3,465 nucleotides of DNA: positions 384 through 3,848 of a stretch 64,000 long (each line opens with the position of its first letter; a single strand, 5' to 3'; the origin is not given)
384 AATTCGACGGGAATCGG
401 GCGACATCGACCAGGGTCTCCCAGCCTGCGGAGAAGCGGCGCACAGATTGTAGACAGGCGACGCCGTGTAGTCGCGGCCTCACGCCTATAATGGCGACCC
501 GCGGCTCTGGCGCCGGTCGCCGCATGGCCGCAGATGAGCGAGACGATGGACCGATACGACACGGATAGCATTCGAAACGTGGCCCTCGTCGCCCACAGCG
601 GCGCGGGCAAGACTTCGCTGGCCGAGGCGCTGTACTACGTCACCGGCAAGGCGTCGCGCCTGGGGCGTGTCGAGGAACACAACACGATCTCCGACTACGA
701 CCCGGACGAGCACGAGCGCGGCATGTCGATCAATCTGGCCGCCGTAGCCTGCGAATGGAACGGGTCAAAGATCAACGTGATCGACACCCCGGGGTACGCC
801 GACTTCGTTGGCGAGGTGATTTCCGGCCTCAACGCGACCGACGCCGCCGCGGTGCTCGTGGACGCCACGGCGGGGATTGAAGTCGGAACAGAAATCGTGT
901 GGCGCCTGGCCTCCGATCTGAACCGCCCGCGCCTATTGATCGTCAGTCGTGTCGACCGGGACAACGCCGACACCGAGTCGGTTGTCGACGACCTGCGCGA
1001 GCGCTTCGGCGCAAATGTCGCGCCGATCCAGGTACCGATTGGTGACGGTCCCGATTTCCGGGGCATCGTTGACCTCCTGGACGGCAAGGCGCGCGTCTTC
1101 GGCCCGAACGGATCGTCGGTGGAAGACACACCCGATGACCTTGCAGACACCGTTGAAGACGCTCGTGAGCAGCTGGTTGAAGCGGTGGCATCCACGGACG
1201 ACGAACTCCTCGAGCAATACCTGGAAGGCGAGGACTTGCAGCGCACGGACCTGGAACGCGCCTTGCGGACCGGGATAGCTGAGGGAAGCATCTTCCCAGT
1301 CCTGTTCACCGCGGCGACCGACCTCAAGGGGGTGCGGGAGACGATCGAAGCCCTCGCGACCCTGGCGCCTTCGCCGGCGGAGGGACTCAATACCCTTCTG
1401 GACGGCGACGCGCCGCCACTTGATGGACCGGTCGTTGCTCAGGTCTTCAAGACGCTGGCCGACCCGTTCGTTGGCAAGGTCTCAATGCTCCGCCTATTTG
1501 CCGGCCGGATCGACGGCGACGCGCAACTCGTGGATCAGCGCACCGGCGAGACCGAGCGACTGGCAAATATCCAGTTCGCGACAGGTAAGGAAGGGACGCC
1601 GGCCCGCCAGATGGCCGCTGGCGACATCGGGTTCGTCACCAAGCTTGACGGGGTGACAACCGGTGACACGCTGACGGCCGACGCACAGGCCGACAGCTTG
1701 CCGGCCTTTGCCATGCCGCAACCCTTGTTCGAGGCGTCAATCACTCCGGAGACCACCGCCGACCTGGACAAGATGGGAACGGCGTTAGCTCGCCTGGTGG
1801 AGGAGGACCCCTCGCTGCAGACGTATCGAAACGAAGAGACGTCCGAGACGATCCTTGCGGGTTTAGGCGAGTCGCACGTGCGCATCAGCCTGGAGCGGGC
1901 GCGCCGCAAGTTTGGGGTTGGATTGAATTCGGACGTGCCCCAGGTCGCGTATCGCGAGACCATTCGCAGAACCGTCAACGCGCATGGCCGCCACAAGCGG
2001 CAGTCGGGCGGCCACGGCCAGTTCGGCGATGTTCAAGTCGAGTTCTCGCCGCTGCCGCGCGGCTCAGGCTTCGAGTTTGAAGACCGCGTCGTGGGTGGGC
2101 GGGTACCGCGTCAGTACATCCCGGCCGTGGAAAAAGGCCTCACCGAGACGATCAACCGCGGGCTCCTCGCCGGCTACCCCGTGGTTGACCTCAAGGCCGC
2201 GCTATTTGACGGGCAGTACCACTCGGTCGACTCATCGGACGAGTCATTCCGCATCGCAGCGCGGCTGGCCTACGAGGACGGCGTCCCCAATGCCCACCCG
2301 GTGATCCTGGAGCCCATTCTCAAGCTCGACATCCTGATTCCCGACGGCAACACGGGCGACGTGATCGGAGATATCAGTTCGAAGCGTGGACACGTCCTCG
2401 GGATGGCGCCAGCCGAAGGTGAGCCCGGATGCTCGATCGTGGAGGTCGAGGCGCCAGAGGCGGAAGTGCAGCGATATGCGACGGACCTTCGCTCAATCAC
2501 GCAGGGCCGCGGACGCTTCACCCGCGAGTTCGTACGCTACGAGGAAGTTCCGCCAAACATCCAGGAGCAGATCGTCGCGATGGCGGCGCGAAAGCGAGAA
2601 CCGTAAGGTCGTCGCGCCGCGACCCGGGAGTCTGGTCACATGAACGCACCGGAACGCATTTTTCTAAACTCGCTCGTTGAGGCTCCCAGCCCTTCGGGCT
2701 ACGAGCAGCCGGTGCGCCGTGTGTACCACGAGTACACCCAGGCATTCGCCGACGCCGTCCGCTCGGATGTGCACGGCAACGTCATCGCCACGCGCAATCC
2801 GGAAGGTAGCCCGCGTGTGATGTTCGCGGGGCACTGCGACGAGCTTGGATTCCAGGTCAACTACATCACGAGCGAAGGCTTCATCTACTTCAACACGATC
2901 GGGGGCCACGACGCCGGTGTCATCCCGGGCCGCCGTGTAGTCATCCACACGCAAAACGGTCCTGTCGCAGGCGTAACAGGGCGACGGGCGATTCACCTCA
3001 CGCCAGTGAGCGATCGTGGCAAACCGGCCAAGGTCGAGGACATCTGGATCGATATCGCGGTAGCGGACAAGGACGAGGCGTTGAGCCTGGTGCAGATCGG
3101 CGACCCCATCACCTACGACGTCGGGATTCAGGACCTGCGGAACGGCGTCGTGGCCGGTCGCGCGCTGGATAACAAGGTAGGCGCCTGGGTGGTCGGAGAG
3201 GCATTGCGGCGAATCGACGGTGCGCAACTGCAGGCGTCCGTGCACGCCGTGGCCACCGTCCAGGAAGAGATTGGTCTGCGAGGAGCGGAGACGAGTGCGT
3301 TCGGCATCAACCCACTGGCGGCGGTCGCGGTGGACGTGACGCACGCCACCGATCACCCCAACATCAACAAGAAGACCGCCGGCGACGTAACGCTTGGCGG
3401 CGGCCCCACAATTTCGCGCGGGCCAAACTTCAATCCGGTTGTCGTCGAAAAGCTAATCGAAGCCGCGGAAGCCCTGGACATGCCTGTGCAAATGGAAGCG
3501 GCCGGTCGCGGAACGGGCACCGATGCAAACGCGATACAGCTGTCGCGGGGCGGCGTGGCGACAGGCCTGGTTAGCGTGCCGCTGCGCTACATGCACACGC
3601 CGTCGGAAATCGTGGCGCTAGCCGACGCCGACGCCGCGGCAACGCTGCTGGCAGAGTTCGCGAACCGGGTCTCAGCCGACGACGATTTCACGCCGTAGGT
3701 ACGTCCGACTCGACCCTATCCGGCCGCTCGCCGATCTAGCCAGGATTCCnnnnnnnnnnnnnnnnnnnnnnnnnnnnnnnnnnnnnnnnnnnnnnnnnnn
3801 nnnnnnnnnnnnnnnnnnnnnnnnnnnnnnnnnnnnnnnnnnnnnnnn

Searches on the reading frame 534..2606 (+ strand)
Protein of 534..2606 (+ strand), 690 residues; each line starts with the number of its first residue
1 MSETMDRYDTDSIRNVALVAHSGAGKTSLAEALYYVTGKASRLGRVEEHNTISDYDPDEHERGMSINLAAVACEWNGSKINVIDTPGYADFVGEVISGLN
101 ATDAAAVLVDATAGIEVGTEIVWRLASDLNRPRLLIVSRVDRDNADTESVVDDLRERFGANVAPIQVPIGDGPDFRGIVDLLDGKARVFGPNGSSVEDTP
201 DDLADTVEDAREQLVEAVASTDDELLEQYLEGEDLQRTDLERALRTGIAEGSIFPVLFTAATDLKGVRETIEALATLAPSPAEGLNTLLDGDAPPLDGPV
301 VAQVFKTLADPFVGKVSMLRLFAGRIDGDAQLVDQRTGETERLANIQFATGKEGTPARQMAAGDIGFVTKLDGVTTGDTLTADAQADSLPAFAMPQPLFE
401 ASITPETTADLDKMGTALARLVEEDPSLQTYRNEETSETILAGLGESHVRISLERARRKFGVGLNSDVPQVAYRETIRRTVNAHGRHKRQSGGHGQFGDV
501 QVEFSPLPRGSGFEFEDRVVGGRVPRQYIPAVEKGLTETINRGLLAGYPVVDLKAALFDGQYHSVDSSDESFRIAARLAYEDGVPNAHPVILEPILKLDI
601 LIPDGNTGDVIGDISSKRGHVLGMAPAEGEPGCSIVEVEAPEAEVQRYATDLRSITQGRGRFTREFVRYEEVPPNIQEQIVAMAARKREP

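Call 49: search_protein_families(library=pfam, proteins=[window:534-2606:+], max_evalue=0.00001)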
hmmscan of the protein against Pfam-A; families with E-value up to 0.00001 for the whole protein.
window:534-2606:+ (690 aa): 5 families
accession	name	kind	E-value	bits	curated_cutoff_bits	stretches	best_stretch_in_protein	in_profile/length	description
PF03764.24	EFG_IV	-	9.5e-43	145.3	24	1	469-587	1-120/121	Elongation factor G, domain IV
PF00009.33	GTP_EFTU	-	1.1e-41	142.9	26.5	1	12-279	2-187/188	Elongation factor Tu GTP binding domain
PF14492.12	EFG_III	-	3.8e-24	85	27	1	394-464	1-71/75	Elongation Factor G, domain III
PF00679.30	EFG_C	-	2.3e-23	82.4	27.9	1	591-679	2-88/89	Elongation factor G C-terminus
PF22042.2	EF-G_D2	-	4.2e-10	40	27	1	300-382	2-83/84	Elongation factor G domain 2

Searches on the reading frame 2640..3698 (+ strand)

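Call 49: search_protein_families(library=pfam, proteins=[window:2640-3698:+], max_evalue=0.00001)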
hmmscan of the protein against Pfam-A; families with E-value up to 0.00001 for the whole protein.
window:2640-3698:+ (352 aa): 2 families
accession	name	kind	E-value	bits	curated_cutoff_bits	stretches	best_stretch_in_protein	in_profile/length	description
PF05343.19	Peptidase_M42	-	1.5e-86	290.5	23.2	1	46-336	1-292/292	M42 glutamyl aminopeptidase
PF01546.33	Peptidase_M20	-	3.2e-08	34.2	24.6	1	167-342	24-205/206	Peptidase family M20/M25/M40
